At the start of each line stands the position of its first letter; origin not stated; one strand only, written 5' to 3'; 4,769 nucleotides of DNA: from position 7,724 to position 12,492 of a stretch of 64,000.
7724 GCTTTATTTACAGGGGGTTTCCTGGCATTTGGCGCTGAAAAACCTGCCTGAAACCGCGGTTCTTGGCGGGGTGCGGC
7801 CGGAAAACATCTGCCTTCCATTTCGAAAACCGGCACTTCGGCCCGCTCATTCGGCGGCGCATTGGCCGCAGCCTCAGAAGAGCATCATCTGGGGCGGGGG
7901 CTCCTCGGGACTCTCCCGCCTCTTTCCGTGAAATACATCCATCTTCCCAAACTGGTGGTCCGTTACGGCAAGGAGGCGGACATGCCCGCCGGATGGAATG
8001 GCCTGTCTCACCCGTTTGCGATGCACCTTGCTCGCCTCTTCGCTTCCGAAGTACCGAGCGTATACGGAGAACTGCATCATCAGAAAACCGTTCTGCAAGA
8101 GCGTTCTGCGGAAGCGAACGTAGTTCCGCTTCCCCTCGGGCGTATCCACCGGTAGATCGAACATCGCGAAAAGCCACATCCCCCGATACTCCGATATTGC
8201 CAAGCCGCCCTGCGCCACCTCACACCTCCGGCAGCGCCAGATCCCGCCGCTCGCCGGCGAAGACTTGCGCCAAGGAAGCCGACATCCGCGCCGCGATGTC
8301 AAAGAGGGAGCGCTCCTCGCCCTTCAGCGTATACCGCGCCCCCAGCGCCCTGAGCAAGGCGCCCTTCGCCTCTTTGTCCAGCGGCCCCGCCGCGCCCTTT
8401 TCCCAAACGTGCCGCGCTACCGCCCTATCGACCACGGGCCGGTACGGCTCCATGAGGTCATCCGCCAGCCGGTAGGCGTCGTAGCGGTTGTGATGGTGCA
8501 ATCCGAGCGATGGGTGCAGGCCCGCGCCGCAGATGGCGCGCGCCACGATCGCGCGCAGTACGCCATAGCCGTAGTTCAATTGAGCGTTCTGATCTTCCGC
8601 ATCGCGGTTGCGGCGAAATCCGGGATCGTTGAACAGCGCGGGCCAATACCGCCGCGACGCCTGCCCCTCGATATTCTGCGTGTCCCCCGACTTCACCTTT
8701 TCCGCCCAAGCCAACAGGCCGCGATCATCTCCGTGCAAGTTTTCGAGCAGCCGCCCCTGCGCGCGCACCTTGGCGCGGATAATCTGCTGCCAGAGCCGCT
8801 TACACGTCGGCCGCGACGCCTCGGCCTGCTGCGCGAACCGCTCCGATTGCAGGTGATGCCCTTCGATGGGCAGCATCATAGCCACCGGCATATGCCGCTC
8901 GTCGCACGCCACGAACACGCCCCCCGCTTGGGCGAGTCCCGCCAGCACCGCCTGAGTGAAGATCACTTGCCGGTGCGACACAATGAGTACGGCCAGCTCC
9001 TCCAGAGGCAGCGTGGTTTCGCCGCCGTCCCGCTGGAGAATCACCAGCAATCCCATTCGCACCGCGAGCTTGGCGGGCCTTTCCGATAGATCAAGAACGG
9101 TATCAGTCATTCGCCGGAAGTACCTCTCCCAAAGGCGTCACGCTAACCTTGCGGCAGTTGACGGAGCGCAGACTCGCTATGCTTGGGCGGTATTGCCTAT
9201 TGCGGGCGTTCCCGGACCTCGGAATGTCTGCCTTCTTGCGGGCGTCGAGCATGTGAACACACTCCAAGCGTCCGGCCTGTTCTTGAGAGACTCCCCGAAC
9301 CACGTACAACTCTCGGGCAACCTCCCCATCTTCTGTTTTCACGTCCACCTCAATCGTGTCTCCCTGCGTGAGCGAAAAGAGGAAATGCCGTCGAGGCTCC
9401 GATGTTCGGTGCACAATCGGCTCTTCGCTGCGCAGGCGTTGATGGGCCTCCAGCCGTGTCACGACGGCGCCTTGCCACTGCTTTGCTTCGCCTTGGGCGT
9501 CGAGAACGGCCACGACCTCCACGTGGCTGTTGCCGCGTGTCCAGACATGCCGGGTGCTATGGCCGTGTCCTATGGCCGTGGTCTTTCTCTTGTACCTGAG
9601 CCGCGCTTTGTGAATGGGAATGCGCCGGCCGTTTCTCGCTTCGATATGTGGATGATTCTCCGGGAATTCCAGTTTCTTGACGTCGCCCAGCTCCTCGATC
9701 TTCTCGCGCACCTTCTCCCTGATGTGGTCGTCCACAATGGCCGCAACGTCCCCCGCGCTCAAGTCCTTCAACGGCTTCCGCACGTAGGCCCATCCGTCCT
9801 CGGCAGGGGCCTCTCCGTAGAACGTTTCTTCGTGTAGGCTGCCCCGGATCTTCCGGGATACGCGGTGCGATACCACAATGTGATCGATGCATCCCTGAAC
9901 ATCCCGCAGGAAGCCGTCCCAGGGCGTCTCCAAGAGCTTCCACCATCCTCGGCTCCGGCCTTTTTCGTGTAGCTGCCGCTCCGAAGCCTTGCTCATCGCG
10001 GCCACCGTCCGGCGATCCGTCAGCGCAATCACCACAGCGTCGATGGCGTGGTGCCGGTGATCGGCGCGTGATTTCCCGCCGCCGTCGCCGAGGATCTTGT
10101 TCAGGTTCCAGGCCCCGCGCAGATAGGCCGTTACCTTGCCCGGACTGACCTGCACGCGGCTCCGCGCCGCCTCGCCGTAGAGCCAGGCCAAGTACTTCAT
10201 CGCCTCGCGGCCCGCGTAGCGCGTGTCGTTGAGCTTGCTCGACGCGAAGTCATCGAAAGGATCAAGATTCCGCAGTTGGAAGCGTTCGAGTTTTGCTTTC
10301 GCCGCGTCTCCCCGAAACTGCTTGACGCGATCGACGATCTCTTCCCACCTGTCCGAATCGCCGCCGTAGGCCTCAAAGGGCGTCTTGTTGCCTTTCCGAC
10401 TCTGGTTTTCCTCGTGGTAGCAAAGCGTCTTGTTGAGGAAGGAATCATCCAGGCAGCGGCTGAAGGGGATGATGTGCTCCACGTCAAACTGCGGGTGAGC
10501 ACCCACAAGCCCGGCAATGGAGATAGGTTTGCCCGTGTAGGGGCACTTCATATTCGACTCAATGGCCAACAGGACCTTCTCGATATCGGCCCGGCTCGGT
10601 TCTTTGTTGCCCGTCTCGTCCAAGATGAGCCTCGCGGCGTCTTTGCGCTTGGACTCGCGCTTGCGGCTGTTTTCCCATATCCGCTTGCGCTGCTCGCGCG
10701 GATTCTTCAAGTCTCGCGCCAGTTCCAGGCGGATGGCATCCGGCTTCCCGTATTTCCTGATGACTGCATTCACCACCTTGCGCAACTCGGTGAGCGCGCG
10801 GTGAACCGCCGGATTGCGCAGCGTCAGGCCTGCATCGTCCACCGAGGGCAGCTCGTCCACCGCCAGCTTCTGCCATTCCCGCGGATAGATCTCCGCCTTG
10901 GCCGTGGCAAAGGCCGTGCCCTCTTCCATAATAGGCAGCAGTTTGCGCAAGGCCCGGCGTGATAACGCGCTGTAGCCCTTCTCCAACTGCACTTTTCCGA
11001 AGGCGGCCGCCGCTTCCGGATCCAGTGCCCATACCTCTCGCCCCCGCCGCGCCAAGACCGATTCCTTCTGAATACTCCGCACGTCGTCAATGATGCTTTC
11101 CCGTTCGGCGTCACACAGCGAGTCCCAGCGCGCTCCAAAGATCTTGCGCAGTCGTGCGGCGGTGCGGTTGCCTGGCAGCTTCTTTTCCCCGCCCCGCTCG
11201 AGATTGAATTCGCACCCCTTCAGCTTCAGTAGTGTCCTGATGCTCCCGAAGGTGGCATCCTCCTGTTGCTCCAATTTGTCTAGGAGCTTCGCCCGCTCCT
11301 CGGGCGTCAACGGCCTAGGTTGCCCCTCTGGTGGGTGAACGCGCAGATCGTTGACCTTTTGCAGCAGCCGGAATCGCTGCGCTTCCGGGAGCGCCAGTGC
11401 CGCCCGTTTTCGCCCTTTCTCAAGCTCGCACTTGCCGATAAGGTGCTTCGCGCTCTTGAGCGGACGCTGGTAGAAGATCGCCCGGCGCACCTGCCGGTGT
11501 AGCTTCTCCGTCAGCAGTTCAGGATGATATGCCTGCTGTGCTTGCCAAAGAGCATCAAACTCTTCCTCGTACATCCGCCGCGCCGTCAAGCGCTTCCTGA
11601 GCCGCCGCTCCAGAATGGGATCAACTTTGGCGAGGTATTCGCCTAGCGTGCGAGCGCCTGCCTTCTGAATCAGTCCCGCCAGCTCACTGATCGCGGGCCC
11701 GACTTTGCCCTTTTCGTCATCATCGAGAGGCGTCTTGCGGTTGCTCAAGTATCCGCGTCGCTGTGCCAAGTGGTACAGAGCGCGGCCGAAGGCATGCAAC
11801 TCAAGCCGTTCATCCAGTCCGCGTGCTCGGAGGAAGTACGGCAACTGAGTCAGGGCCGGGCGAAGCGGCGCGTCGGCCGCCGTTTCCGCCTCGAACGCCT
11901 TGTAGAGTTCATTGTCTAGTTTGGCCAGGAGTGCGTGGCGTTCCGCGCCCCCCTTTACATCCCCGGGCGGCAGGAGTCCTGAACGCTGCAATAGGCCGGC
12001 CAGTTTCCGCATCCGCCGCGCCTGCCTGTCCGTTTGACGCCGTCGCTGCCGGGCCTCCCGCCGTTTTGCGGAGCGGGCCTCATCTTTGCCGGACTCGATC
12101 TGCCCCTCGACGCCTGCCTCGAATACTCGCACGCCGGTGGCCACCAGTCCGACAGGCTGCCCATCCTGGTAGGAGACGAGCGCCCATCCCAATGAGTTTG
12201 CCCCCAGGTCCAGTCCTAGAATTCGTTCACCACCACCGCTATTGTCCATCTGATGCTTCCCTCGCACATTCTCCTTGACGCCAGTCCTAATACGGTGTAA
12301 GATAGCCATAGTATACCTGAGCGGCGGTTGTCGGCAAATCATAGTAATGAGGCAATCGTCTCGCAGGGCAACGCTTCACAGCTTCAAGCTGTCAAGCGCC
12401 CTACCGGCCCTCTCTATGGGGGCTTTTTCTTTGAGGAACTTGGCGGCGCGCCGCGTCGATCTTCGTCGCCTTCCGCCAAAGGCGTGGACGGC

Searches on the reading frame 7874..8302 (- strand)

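Call 38: search_protein_families(library=pfam, proteins=[window:7874-8302:-], max_evalue=0.00001)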
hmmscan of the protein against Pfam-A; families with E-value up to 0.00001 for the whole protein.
window:7874-8302:- (142 aa): 1 family
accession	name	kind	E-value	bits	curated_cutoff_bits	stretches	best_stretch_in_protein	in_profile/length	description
PF09827.14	CRISPR_Cas2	-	1.3e-14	54.5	23.8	1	42-121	1-74/74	CRISPR associated protein Cas2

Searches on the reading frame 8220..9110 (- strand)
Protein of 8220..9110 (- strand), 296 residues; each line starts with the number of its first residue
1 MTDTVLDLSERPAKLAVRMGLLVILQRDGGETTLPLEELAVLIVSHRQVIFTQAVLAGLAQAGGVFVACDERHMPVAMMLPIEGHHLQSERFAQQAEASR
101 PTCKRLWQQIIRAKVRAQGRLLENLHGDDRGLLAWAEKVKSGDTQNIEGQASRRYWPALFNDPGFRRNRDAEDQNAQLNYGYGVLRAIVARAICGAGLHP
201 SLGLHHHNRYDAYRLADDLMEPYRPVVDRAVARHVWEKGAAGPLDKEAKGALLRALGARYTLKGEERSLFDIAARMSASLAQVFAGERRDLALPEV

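Call 38: search_protein_families(library=pfam, proteins=[window:8220-9110:-], max_evalue=0.00001)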
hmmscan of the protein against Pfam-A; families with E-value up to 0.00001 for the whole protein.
window:8220-9110:- (296 aa): 1 family
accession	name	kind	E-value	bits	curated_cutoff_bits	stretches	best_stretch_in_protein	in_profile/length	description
PF01867.21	Cas_Cas1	-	5.6e-27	95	22.3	1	10-235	5-250/283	CRISPR associated protein Cas1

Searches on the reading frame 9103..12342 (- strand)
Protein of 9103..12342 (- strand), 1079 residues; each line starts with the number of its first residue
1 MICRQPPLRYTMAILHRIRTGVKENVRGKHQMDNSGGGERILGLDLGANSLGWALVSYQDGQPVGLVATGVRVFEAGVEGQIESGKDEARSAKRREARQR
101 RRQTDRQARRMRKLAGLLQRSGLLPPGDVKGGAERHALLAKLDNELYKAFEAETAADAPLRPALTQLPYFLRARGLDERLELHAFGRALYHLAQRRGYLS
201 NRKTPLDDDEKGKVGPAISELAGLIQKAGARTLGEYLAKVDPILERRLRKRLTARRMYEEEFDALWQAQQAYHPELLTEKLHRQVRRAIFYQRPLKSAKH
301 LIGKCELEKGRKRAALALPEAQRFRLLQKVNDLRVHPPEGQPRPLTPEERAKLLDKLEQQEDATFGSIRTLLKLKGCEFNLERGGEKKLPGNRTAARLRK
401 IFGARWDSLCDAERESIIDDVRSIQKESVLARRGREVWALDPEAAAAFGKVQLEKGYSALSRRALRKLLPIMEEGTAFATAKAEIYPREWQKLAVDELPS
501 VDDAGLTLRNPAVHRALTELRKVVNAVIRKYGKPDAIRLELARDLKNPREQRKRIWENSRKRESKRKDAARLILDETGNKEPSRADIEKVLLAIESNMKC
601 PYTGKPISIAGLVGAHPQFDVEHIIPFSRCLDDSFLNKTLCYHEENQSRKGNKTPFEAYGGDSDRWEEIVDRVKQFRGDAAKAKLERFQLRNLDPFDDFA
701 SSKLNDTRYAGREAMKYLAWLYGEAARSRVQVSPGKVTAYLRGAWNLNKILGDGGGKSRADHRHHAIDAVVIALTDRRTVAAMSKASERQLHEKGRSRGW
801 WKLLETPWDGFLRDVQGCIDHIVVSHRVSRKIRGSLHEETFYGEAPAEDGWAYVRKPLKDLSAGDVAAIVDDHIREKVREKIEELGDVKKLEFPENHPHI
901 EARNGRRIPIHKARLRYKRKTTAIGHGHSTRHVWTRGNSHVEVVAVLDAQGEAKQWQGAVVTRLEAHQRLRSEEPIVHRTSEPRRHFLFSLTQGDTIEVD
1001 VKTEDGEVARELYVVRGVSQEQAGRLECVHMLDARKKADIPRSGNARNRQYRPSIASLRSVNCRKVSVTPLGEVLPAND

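Call 38: search_protein_families(library=pfam, proteins=[window:9103-12342:-], max_evalue=0.00001)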
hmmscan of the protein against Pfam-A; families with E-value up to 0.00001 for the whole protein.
window:9103-12342:- (1079 aa): 3 families
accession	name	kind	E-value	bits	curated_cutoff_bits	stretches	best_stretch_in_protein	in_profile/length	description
PF18541.7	RuvC_III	-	4e-20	73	26.2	1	698-832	5-178/179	RuvC endonuclease subdomain 3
PF13395.12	HNH_4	-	1.8e-18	66.6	22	1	600-656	1-54/54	HNH endonuclease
PF18470.6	Cas9_a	-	2e-16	60.8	26.9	1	297-486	2-210/221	Cas9 alpha-helical lobe domain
